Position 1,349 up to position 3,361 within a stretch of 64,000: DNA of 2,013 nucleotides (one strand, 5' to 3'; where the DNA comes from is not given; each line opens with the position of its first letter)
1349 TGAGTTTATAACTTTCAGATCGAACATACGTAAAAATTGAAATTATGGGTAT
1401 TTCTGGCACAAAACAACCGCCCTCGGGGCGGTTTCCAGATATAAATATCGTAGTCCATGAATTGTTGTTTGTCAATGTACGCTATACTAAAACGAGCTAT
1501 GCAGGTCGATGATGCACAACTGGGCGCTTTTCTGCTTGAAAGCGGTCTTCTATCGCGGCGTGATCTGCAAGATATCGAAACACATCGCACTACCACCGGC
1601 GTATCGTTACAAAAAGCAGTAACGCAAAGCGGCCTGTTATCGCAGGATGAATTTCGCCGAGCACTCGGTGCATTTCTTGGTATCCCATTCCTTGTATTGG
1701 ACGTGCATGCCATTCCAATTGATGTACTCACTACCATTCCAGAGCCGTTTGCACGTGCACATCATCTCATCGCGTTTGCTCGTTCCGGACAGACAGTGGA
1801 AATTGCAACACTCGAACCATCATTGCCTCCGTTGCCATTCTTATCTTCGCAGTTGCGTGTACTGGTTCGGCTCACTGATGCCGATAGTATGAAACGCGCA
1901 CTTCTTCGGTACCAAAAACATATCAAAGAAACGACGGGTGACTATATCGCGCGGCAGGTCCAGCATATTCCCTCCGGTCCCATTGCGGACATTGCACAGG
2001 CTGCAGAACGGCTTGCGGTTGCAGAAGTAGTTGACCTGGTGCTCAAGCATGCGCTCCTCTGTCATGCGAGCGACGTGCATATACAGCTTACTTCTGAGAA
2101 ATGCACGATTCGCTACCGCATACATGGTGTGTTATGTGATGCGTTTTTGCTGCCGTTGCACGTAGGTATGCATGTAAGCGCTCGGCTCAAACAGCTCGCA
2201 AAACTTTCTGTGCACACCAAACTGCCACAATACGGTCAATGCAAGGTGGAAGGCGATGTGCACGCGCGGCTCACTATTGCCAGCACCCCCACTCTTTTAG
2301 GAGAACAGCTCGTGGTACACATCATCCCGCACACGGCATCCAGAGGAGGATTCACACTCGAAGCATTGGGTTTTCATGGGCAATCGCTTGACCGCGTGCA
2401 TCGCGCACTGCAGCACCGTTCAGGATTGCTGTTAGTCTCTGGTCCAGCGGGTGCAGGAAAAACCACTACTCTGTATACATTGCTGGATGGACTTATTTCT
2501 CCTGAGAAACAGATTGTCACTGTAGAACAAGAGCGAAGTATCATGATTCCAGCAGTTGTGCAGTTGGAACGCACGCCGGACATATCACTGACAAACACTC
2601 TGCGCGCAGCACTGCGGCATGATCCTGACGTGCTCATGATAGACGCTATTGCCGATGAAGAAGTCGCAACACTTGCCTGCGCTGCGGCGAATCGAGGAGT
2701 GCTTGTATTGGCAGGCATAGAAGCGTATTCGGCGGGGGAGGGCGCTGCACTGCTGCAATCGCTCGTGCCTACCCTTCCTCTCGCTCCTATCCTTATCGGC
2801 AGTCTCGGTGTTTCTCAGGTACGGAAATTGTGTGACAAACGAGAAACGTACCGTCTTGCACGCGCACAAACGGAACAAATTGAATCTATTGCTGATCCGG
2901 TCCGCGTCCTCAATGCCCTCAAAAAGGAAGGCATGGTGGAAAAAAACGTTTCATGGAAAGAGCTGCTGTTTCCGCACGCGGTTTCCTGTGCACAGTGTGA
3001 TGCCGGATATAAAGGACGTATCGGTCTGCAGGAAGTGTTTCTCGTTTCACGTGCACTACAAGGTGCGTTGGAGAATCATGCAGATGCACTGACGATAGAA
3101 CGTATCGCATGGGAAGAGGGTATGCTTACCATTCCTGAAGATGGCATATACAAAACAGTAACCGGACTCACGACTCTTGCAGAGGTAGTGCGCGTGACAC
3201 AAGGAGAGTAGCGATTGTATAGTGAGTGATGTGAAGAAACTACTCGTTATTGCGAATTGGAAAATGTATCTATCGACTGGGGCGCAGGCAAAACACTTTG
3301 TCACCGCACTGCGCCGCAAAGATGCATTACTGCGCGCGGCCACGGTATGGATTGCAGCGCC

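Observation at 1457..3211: Orphan PilB/GspE homolog with degenerate Walker B, His-box and Zn-site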

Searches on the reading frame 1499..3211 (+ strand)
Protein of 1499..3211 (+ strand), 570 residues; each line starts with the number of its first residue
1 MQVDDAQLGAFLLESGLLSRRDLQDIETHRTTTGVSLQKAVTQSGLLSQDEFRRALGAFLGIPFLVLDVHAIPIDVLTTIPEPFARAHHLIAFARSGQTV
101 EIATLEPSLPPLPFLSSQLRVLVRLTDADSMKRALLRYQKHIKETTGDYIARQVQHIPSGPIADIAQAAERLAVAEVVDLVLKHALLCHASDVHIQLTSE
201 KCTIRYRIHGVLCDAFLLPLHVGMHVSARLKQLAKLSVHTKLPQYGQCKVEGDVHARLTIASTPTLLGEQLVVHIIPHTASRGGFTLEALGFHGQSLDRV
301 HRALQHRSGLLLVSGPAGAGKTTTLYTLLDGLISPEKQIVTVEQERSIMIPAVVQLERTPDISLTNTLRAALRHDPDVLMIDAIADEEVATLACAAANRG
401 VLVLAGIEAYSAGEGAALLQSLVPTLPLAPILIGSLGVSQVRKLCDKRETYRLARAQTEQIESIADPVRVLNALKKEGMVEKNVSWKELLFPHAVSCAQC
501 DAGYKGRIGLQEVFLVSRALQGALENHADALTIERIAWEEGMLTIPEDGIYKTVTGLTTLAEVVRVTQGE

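Call 4: search_protein_families(library=pfam, proteins=[window:1499-3211:+], max_evalue=0.01)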
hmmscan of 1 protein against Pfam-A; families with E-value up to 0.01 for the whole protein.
window:1499-3211:+ (570 aa): 8 families
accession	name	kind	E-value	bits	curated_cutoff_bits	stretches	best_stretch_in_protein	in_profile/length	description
PF00437.27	T2SSE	-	1.9e-59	201.7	24.9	1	170-565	4-370/370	Type II/IV secretion system protein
PF05157.20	MshEN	-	1.5e-07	31.8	23.1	1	60-141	1-86/90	MshEN domain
PF13191.12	AAA_16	-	4.7e-06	27.6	32.6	1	298-354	14-68/167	AAA ATPase domain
PF25199.1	nSTAND_NTPase5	-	0.00018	21.8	34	1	301-404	34-129/145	Novel STAND NTPase 5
PF20720.3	nSTAND3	-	0.0013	18.8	27.2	1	296-343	6-52/155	Novel STAND NTPase 3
PF13604.12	AAA_30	-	0.0016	18.6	27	1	300-333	10-43/191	AAA domain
PF13401.12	AAA_22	-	0.0039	17.9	27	0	307-333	4-30/130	AAA domain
PF13086.12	AAA_11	-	0.0048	17.1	27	1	298-343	8-43/257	AAA domain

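Call 5: search_protein_families(library=ncbifam, proteins=[window:1499-3211:+], max_evalue=0.01)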
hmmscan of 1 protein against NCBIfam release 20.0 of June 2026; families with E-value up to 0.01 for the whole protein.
window:1499-3211:+ (570 aa): 21 families
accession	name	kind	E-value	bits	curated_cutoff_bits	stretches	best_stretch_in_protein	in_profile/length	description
TIGR02538.1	type_IV_pilB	equivalog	2.1e-75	254.5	675.65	1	8-568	2-563/564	type IV-A pilus assembly ATPase PilB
TIGR02533.1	type_II_gspE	equivalog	4.4e-67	226.8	630.25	1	84-567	8-486/486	type II secretion system ATPase GspE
NF053534.1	T4PilAsmATPsTfpB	equivalog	1.1e-65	222.2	850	1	29-567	45-582/584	type IV pilus assembly ATPase TfpB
NF007755.0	PRK10436.1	equivalog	3e-61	207.5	617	1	163-567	74-459/465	type II secretion system protein GspE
NF041000.1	ATPase_ComGA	equivalog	1.7e-37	128.9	300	1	181-419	3-242/267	competence type IV pilus ATPase ComGA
TIGR01420.1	pilT_fam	subfamily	8e-20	71.3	319.1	1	181-414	5-234/343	PilT/PilU family type 4a pilus ATPase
TIGR02525.1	plasmid_TraJ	equivalog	1.9e-09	36.9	368.3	1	301-424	142-274/372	plasmid transfer ATPase TraJ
TIGR03819.1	heli_sec_ATPase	hypoth_equivalog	2.3e-09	36.9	373.15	1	291-400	161-277/340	TadA family conjugal transfer-associated ATPase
TIGR02782.1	TrbB_P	equivalog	2.9e-07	30.1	304.55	1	297-395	126-228/303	P-type conjugative transfer ATPase TrbB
NF058587.1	archaellum_moto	equivalog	9.4e-07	27.9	550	1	311-409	278-383/527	archaellum flagellar ATPase motor FlaI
NF010469.0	PRK13894.1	subfamily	1.2e-06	28.1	508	1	300-436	142-281/320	conjugal transfer ATPase TrbB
TIGR02788.1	VirB11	equivalog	3.3e-05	23.1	249.95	1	301-389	138-232/308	P-type DNA transfer ATPase VirB11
NF008411.1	PRK11234.1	equivalog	8.2e-05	21.2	1170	1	6-111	482-585/723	cyclic di-3',5'-guanylate-activated glycosyltransferase NfrB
NF053729.1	c-di-GMP_motif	domain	0.00032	20.4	38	1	7-56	1-50/53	cyclic di-GMP-binding domain-containing protein, MshE-related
NF010425.0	PRK13851.1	equivalog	0.00071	18.6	461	1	304-388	159-249/344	type IV secretion system protein VirB11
NF053672.1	bindosome_BasE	exception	0.0014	17.5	1000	1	312-398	274-368/512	bindosome assembly system ATPase subunit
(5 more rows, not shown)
